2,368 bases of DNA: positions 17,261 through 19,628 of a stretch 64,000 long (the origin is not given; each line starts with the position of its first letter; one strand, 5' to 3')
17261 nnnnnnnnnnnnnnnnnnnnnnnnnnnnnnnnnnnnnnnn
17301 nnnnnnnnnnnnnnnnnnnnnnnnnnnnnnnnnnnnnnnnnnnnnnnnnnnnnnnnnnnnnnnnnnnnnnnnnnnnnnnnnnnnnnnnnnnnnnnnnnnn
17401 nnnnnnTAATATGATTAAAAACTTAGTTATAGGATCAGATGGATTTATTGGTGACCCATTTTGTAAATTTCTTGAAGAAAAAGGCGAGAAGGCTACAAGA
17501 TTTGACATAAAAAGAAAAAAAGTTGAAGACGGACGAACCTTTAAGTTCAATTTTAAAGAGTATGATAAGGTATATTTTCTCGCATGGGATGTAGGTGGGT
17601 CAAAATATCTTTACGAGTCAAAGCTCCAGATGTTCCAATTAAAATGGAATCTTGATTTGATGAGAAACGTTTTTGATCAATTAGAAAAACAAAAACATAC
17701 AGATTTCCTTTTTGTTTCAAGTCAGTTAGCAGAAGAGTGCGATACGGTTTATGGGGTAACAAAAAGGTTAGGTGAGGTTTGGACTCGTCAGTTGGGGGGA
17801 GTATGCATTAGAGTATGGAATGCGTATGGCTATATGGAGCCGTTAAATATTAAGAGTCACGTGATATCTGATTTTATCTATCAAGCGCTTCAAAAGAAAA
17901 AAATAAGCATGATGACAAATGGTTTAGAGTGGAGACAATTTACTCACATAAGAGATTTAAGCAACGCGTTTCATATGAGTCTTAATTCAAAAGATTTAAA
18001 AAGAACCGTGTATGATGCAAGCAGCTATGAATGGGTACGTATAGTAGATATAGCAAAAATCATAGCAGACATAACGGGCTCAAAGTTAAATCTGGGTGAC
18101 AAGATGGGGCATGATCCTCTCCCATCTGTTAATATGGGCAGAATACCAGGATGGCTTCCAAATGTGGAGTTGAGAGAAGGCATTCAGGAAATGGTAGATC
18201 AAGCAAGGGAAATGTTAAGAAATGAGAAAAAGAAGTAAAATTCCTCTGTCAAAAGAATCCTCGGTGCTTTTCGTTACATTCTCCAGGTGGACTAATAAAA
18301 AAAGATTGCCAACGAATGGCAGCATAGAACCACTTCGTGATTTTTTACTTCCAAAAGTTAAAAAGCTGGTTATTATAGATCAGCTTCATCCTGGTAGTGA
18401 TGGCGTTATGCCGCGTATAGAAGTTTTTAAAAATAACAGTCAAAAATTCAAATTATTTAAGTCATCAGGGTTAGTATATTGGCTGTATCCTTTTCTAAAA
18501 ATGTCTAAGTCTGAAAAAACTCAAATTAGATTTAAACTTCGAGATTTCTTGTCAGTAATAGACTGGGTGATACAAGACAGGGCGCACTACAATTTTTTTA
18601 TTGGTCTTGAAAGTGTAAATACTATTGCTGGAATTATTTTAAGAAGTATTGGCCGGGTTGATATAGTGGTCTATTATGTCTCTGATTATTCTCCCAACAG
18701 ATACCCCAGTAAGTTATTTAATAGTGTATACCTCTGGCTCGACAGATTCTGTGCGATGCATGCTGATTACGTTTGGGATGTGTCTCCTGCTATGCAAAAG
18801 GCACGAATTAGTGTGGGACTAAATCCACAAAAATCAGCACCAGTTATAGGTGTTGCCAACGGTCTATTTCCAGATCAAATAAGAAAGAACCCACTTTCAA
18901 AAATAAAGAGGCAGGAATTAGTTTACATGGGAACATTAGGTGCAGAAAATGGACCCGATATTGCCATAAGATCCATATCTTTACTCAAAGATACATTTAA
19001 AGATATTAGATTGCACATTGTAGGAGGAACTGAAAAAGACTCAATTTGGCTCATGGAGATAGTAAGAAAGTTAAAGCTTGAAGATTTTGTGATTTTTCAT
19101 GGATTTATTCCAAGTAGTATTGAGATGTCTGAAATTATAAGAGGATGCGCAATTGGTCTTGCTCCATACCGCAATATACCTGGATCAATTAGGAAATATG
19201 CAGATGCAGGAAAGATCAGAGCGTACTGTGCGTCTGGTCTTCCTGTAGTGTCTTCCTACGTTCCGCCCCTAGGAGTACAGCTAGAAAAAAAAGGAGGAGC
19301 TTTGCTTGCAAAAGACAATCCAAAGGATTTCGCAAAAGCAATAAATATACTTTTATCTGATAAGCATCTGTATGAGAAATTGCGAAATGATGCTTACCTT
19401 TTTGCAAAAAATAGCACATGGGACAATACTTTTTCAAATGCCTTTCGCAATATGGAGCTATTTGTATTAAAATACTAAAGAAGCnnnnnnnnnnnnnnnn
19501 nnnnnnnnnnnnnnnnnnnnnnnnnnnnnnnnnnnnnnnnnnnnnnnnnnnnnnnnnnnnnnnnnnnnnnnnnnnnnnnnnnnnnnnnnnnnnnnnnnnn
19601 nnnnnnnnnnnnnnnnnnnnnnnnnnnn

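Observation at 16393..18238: GDP-mannose 3,5-epimerase (GME) homolog with adjacent short SDR, implying GDP-L-galactose/L-gulose-derived sugars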

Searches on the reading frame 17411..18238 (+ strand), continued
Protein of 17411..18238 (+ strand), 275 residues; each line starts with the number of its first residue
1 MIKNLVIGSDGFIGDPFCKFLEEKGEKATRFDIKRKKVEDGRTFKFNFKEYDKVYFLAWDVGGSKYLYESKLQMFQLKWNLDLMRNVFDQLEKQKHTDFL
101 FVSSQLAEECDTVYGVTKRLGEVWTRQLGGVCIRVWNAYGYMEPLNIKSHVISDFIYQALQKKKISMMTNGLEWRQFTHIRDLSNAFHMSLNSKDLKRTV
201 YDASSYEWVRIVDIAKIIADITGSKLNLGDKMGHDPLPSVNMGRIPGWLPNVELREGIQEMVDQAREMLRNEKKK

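Call 57: search_protein_families(library=pfam, proteins=[P0279, P0315, P0320, P0321, P0355, P0378, P0396, P0397], max_evalue=0.001)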
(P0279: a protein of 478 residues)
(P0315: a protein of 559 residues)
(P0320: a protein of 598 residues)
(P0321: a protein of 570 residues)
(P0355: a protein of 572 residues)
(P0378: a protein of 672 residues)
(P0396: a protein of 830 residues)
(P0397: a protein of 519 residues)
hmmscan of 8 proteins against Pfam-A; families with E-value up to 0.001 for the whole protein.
P0279 (478 aa): 3 families
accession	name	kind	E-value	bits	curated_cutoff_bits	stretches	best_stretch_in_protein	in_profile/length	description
PF01370.27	Epimerase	-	4.8e-19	69.2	20.9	1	4-200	2-235/240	NAD dependent epimerase/dehydratase family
PF13578.12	Methyltransf_24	-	1.5e-11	45.6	26.3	1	316-416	1-104/105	Methyltransferase domain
PF04989.18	RMNT_CmcI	-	1.2e-06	28.9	23.2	1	298-457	19-184/206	Rhamnosyl O-methyltransferase/CmcI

P0315 (559 aa): 2 families
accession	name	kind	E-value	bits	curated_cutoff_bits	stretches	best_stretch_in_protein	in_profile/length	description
PF01370.27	Epimerase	-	6.9e-24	85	20.9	1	293-489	1-230/240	NAD dependent epimerase/dehydratase family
PF16363.11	GDP_Man_Dehyd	-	7.2e-05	22.8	27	0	405-493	150-248/332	GDP-mannose 4,6 dehydratase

P0320 (598 aa): 4 families
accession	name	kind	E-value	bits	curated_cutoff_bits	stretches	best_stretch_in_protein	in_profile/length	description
PF01370.27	Epimerase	-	1.3e-25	90.7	20.9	1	4-205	2-238/240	NAD dependent epimerase/dehydratase family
PF00535.33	Glycos_transf_2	-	3.5e-11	43.7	23.3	1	294-416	1-121/168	Glycosyl transferase family 2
PF16363.11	GDP_Man_Dehyd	-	1.3e-08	35.1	27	0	133-221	176-268/332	GDP-mannose 4,6 dehydratase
PF13641.12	Glyco_tranf_2_3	-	8.1e-07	29.7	27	1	293-478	3-198/230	Glycosyltransferase like family 2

P0321 (570 aa): 4 families
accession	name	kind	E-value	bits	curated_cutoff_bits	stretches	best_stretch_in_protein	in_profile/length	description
PF01370.27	Epimerase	-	3.3e-24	86.1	20.9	1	292-489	2-235/240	NAD dependent epimerase/dehydratase family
PF00535.33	Glycos_transf_2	-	6.3e-08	33.2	23.3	1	6-102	3-93/168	Glycosyl transferase family 2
PF13704.12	Glyco_tranf_2_4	-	5.5e-07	30.4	27.5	1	11-104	2-88/98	Glycosyl transferase family 2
PF16363.11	GDP_Man_Dehyd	-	2.3e-05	24.5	27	0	292-350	1-61/332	GDP-mannose 4,6 dehydratase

P0355 (572 aa): 2 families
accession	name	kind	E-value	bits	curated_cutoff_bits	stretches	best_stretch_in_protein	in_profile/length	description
PF01370.27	Epimerase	-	5.7e-19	68.9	20.9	1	3-197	1-233/240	NAD dependent epimerase/dehydratase family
PF00288.32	GHMP_kinases_N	-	9.9e-08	32.5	22.3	1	336-401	18-87/87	GHMP kinases N terminal domain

P0378 (672 aa): 2 families
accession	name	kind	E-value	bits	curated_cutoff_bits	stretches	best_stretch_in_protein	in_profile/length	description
PF01370.27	Epimerase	-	1.6e-19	70.7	20.9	1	161-354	1-230/240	NAD dependent epimerase/dehydratase family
PF04321.23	RmlD_sub_bind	-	0.00048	19.7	27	0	161-261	3-100/287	RmlD substrate binding domain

P0396 (830 aa): 1 family
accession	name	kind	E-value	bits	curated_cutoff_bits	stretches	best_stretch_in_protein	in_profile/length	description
PF01370.27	Epimerase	-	2.9e-12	47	20.9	1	5-184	1-218/240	NAD dependent epimerase/dehydratase family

P0397 (519 aa): 2 families
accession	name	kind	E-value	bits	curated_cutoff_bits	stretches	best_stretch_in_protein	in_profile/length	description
PF01370.27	Epimerase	-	1e-20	74.6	20.9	1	92-286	1-231/240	NAD dependent epimerase/dehydratase family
PF16363.11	GDP_Man_Dehyd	-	1.3e-05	25.2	27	0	198-311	149-266/332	GDP-mannose 4,6 dehydratase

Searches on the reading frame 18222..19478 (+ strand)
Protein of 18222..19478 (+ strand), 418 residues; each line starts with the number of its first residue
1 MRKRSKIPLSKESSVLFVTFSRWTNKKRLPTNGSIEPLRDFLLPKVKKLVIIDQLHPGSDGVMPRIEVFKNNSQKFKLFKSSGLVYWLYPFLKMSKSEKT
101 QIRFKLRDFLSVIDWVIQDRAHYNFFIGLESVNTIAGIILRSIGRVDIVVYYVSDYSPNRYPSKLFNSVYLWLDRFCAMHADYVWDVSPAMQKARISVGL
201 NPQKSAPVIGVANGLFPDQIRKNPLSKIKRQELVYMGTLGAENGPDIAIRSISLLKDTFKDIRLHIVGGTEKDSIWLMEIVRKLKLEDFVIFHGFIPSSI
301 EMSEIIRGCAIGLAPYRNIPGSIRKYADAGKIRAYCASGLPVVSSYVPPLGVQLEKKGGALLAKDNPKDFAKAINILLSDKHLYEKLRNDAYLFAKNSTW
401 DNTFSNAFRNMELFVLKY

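Call 3: search_protein_families(library=pfam, proteins=[window:18222-19478:+], max_evalue=0.001)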
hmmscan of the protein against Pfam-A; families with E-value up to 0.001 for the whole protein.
window:18222-19478:+ (418 aa): 2 families
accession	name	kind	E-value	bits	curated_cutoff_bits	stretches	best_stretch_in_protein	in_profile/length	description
PF13692.12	Glyco_trans_1_4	-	2.5e-16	60.6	27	1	231-380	2-142/142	Glycosyl transferases group 1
PF00534.26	Glycos_transf_1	-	4.5e-16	59.3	26.4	1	219-392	4-170/172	Glycosyl transferases group 1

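Call 61: search_solved_structures(query=window:18222-19478:+, max_evalue=0.001)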
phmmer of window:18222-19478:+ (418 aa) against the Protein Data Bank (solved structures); distinct sequences matched with E-value up to 0.001: 0.
